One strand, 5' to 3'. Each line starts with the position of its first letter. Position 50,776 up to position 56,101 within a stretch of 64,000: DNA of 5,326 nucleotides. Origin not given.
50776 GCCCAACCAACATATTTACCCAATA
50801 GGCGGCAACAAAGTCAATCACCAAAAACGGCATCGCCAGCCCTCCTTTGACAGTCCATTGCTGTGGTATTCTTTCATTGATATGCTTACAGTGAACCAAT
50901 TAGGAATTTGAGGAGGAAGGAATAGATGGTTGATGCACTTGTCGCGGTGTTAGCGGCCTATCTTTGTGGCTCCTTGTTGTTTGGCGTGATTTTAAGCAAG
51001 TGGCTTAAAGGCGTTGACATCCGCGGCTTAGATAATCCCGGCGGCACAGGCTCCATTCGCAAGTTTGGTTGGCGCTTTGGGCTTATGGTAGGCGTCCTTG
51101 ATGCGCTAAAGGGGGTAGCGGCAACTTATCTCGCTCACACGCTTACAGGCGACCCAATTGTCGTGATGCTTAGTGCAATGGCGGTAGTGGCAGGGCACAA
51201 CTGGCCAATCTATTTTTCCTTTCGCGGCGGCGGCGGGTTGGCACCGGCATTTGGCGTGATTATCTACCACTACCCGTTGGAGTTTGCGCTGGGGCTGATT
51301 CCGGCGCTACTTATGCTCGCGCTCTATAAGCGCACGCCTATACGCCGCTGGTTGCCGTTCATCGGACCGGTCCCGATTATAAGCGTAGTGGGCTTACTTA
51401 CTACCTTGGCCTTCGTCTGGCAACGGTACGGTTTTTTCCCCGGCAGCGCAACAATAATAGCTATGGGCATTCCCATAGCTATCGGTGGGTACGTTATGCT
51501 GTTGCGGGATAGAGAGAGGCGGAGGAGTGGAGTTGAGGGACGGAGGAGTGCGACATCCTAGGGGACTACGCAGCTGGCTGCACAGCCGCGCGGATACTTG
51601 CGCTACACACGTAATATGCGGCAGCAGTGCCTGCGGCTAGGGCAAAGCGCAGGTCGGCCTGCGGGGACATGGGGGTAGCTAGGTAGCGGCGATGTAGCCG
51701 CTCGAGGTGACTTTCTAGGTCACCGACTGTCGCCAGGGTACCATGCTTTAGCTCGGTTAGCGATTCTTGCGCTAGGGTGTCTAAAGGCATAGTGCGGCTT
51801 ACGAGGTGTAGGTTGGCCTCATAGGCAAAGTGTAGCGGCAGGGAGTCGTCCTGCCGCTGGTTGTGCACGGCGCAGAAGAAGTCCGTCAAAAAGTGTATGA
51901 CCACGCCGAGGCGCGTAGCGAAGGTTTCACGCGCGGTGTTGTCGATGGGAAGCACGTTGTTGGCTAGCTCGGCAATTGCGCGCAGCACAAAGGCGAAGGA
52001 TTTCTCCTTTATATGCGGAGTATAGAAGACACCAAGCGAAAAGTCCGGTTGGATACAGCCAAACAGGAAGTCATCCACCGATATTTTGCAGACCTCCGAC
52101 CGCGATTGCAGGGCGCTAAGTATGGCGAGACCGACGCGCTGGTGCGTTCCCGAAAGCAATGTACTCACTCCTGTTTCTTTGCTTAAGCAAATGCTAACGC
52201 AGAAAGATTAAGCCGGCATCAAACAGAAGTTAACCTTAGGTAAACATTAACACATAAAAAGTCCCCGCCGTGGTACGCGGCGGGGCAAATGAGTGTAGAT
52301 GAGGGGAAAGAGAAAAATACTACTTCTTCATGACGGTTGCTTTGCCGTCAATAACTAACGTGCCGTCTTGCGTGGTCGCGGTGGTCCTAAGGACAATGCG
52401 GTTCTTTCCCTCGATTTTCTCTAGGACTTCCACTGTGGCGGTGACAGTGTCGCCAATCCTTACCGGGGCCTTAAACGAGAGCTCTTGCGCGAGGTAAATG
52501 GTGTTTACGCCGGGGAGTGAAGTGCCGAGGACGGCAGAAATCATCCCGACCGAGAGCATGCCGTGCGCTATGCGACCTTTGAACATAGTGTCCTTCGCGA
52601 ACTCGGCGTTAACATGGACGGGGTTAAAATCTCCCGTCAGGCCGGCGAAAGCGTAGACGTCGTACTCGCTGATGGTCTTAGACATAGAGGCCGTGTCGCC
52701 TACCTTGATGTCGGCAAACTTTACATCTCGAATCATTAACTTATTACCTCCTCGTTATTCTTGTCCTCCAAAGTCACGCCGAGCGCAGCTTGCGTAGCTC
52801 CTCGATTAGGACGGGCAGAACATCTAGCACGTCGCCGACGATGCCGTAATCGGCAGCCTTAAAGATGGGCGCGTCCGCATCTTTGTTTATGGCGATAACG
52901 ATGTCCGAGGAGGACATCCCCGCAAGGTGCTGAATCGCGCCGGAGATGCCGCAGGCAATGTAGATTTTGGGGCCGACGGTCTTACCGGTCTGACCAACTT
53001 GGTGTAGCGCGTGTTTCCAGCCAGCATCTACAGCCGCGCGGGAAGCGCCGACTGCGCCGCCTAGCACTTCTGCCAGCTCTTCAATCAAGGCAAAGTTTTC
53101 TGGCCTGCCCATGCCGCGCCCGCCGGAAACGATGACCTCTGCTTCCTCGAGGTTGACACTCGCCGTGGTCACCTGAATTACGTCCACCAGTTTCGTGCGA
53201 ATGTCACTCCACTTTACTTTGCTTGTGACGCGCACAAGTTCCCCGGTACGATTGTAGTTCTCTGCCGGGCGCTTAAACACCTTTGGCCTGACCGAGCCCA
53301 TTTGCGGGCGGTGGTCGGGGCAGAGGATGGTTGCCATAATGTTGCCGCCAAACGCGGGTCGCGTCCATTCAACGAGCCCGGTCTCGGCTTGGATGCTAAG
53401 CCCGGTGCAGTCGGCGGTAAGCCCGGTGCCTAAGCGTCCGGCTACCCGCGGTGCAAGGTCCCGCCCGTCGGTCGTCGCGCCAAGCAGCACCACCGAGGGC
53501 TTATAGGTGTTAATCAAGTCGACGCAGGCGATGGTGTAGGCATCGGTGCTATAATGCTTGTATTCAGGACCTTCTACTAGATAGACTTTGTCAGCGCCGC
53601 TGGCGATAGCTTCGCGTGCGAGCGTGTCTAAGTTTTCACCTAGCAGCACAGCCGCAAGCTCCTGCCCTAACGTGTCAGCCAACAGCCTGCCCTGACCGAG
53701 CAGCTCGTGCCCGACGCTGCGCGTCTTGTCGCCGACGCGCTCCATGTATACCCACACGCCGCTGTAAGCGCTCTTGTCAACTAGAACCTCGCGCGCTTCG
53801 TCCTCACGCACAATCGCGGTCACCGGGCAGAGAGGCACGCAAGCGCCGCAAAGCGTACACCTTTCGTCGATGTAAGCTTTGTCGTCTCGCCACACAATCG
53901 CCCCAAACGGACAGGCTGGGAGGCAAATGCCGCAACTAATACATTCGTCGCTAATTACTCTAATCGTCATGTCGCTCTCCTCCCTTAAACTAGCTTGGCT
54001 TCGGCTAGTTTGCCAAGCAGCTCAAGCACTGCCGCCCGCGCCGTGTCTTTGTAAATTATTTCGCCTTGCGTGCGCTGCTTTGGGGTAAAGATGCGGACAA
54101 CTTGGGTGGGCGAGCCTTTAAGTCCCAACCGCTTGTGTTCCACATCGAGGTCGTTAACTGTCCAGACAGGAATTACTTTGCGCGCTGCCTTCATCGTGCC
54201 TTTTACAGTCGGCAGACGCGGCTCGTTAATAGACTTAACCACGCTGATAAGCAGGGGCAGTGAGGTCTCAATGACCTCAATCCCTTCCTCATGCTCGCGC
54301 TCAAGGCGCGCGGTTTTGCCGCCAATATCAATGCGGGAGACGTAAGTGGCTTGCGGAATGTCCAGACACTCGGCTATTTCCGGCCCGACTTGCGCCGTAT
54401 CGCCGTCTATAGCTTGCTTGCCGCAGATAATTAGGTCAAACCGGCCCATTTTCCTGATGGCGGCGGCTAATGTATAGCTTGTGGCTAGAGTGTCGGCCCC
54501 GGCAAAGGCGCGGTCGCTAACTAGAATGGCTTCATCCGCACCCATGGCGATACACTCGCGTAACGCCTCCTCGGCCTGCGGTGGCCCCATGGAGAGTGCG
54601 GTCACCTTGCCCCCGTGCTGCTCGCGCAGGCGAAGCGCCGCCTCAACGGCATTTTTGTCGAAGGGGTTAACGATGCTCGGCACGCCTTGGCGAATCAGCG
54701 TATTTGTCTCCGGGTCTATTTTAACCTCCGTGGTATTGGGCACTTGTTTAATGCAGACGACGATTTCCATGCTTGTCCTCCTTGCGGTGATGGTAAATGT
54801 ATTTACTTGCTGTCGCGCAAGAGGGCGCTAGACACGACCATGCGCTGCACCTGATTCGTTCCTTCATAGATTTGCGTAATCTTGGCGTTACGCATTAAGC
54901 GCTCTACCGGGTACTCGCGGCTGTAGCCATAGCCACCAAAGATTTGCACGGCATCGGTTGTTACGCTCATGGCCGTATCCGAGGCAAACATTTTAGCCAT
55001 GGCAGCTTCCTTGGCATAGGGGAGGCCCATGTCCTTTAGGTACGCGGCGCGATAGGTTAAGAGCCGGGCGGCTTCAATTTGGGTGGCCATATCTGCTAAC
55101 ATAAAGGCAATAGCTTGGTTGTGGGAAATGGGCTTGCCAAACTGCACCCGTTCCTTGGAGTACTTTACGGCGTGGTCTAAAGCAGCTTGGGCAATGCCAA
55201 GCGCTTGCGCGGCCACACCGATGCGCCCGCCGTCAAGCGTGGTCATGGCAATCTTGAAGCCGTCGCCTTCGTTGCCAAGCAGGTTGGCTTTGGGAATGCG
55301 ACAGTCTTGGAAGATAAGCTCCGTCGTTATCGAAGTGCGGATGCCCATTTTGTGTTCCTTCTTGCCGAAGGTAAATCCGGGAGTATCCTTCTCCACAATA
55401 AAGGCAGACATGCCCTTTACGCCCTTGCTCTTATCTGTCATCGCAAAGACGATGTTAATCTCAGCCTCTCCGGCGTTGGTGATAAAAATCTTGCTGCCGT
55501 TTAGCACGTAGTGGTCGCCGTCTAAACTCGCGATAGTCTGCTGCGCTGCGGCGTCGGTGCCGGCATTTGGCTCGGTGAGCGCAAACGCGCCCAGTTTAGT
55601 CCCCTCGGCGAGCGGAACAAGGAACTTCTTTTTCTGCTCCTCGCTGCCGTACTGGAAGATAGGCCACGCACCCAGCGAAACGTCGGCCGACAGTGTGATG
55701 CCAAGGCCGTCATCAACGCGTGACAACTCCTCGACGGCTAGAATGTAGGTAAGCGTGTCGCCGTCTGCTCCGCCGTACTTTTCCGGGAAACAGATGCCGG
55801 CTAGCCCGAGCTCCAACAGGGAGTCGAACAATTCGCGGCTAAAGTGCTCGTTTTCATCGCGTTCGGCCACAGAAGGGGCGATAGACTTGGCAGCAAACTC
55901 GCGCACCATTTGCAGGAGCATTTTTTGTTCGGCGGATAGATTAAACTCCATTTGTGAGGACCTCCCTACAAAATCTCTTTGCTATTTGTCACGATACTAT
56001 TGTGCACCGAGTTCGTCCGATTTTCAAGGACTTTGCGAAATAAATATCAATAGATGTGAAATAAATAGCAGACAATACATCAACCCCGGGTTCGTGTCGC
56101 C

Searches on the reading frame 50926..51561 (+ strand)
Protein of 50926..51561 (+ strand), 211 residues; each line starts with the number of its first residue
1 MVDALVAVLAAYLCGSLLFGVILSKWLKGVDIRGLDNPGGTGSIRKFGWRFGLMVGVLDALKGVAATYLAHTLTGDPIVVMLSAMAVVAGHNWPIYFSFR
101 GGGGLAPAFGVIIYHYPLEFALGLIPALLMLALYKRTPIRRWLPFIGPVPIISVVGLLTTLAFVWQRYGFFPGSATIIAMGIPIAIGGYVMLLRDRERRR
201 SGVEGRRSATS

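Call 28: search_protein_families(library=pfam, proteins=[window:50926-51561:+], max_evalue=0.001)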
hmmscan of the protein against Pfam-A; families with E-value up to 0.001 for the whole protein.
window:50926-51561:+ (211 aa): 1 family
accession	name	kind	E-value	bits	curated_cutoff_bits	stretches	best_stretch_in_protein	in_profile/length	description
PF02660.20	G3P_acyltransf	-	2.4e-28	99.7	24.1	1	10-176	1-142/164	Glycerol-3-phosphate acyltransferase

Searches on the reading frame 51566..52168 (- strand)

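Call 28: search_protein_families(library=pfam, proteins=[window:51566-52168:-], max_evalue=0.001)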
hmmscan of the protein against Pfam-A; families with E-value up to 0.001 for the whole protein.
window:51566-52168:- (200 aa): 1 family
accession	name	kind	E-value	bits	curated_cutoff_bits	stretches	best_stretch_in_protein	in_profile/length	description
PF00882.24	Zn_dep_PLPC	-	7.7e-16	58.9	26.8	1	8-165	1-163/167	Zinc dependent phospholipase C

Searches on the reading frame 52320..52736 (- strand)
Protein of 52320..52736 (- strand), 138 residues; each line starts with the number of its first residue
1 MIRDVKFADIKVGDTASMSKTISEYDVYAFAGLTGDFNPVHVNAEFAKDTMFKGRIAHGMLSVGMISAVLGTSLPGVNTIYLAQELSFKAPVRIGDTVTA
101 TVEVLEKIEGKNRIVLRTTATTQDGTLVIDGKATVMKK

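Call 28: search_protein_families(library=pfam, proteins=[window:52320-52736:-], max_evalue=0.001)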
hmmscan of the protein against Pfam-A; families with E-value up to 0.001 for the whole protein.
window:52320-52736:- (138 aa): 2 families
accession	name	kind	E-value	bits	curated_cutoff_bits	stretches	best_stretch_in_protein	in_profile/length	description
PF01575.25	MaoC_dehydratas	-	1e-26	93.4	27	1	18-121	14-118/123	MaoC like domain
PF13452.11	FAS1_DH_region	-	5.3e-07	30.3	22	1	16-130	8-131/132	FAS1-like, dehydratase domain region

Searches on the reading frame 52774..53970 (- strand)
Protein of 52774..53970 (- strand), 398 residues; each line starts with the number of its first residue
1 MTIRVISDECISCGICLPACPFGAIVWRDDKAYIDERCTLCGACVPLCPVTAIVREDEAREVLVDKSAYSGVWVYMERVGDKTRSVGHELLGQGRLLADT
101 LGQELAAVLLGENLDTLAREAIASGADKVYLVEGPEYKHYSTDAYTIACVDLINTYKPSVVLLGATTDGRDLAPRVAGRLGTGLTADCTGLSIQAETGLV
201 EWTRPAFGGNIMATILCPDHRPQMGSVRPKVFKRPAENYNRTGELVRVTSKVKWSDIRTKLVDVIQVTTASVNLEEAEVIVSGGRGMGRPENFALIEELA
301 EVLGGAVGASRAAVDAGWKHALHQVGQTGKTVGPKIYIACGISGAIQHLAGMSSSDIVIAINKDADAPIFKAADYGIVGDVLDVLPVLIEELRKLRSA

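Call 28: search_protein_families(library=pfam, proteins=[window:52774-53970:-], max_evalue=0.001)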
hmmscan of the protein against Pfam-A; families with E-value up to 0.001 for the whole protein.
window:52774-53970:- (398 aa): 15 families
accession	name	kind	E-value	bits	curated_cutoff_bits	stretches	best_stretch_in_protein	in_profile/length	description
PF01012.27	ETF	-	3.6e-46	157.7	26.7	1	72-250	1-178/181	Electron transfer flavoprotein domain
PF00766.25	ETF_alpha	-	3.6e-37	126.6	27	1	273-353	1-81/81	Electron transfer flavoprotein FAD-binding domain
PF00037.32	Fer4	-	3e-12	46.2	21.1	2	4-25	2-23/24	4Fe-4S binding domain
PF13187.11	Fer4_9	-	1.6e-09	38.1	27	1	9-53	1-52/52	4Fe-4S dicluster domain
PF12838.12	Fer4_7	-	3.8e-09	37.3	27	1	10-52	2-52/52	4Fe-4S dicluster domain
PF13484.11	Fer4_16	-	1e-08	36.3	30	0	37-58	1-21/66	4Fe-4S double cluster binding domain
PF12797.12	Fer4_2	-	1e-07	31.9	24.5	0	5-22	5-22/22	4Fe-4S binding domain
PF14697.11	Fer4_21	-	1.5e-07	31.8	35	1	6-52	4-55/59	4Fe-4S dicluster domain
PF12837.12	Fer4_6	-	2.6e-07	30.7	25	1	3-25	2-24/24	4Fe-4S binding domain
PF12800.12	Fer4_4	-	6.3e-07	29.6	24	0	8-23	2-17/17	4Fe-4S binding domain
PF25160.1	LdpA_Fe-S-bd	-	7.4e-07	29.3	27.6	0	4-26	22-44/49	LdpA Fe-S cluster-binding domain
PF13534.11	Fer4_17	-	1.7e-06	28.9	22.2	0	37-60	1-23/61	4Fe-4S dicluster domain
PF13237.11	Fer4_10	-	3.2e-06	27.4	25.5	1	4-49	3-53/53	4Fe-4S dicluster domain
PF13183.11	Fer4_8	-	9.8e-06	26.5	27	0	8-24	3-19/68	4Fe-4S dicluster domain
PF12798.12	Fer4_3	-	8e-05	23.6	27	0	10-24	1-15/15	4Fe-4S binding domain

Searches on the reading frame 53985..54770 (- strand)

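Call 28: search_protein_families(library=pfam, proteins=[window:53985-54770:-], max_evalue=0.001)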
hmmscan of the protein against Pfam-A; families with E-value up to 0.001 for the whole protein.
window:53985-54770:- (261 aa): 1 family
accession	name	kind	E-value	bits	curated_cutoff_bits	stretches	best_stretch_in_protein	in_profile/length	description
PF01012.27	ETF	-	2.3e-53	181.1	26.7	1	23-207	2-180/181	Electron transfer flavoprotein domain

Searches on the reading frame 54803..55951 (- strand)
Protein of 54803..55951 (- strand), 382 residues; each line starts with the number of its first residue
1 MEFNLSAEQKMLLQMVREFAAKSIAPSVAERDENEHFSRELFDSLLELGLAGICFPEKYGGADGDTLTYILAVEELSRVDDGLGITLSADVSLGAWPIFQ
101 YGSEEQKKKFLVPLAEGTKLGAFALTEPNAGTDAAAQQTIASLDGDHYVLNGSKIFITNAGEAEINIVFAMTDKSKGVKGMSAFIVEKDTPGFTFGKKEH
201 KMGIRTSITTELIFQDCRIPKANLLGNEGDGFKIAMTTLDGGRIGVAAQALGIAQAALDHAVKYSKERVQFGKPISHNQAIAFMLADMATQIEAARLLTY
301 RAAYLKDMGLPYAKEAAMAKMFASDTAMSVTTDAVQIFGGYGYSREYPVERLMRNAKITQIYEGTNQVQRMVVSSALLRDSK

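Call 28: search_protein_families(library=pfam, proteins=[window:54803-55951:-], max_evalue=0.001)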
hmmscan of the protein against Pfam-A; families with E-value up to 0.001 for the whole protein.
window:54803-55951:- (382 aa): 5 families
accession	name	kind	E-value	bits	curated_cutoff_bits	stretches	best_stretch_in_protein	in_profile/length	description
PF00441.29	Acyl-CoA_dh_1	-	1.1e-54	185.1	22.4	1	229-377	1-149/150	Acyl-CoA dehydrogenase, C-terminal domain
PF02771.21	Acyl-CoA_dh_N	-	6e-37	126.9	22.9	1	6-117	1-112/113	Acyl-CoA dehydrogenase, N-terminal domain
PF08028.16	Acyl-CoA_dh_2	-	2.4e-28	99.5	22.7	1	244-366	1-133/134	Acyl-CoA dehydrogenase, C-terminal domain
PF02770.24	Acyl-CoA_dh_M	-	3.5e-28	98.1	33.3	1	122-217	1-97/97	Acyl-CoA dehydrogenase, middle domain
PF22924.1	ACOX_C_alpha1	-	3.3e-07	30.7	27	1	263-377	50-168/169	Acyl-CoA oxidase, C-alpha1 domain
